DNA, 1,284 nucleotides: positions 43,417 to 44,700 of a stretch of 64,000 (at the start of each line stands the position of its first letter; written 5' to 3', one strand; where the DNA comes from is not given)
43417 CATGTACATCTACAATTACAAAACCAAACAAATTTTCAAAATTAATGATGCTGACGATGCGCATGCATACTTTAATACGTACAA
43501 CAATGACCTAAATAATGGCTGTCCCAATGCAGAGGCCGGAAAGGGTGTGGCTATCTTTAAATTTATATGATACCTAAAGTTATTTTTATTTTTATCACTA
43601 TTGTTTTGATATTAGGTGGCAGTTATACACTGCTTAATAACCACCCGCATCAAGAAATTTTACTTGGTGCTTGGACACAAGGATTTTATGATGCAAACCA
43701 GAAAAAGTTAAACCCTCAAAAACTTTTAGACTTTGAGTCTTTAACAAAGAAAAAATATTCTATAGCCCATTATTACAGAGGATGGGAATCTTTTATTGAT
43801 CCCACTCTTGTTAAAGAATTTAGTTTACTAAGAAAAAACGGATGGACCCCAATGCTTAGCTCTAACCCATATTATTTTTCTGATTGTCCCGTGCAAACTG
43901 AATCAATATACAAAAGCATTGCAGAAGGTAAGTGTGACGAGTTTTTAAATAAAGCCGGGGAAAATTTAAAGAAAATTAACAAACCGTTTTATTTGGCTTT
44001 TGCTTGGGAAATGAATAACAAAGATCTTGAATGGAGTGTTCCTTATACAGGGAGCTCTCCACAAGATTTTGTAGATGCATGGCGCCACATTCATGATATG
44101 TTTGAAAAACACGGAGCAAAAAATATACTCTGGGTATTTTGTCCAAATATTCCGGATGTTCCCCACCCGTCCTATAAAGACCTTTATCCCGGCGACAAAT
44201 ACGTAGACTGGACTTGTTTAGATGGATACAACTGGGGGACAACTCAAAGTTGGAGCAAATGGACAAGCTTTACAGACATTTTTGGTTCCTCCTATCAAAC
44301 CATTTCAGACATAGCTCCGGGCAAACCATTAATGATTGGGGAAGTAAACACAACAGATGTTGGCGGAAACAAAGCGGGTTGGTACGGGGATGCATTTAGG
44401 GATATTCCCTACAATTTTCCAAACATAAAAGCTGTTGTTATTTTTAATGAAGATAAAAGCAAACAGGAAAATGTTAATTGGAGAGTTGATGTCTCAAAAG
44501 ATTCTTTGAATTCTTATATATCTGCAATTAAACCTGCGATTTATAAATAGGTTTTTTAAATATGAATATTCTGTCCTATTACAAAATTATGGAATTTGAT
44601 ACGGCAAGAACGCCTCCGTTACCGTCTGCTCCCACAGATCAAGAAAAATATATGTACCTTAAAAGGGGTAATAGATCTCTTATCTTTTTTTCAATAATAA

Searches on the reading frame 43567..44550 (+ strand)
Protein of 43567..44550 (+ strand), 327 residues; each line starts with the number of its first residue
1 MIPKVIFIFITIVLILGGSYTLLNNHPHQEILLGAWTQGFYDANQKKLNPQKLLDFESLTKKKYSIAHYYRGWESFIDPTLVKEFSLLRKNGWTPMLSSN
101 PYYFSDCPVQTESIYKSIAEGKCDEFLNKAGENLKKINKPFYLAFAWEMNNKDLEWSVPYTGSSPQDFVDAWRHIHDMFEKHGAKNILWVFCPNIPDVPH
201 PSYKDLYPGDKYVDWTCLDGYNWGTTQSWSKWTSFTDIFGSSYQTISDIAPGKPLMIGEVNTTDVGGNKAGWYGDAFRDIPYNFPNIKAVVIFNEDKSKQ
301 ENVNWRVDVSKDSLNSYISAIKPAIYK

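Call 9: search_protein_families(library=pfam, proteins=[window:43567-44550:+], max_evalue=0.01)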
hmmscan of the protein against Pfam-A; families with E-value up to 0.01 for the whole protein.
window:43567-44550:+ (327 aa): 1 family
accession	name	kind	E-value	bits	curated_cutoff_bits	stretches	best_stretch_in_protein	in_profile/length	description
PF02156.21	Glyco_hydro_26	-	4.2e-07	30.1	20.2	1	134-242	146-251/311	Glycosyl hydrolase family 26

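Call 38: find_encoding_contigs(protein=window:43567-44547:+, flank=10000, max_places=2)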
Protein window:43567-44547:+ (327 aa): 2 contigs read that carry it; 1 place shown.
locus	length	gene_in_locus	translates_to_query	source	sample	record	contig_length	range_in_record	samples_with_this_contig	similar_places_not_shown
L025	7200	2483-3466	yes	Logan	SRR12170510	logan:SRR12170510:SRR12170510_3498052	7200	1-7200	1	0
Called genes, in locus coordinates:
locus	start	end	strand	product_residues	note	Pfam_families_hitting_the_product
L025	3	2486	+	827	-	?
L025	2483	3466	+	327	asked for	PF02156:Glyco_hydro_26 (weak)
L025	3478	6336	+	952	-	PF00535:Glycos_transf_2, PF13641:Glyco_tranf_2_3, PF13506:Glyco_transf_21, PF13632:Glyco_trans_2_3, PF01270:Glyco_hydro_8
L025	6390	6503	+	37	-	-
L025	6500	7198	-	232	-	?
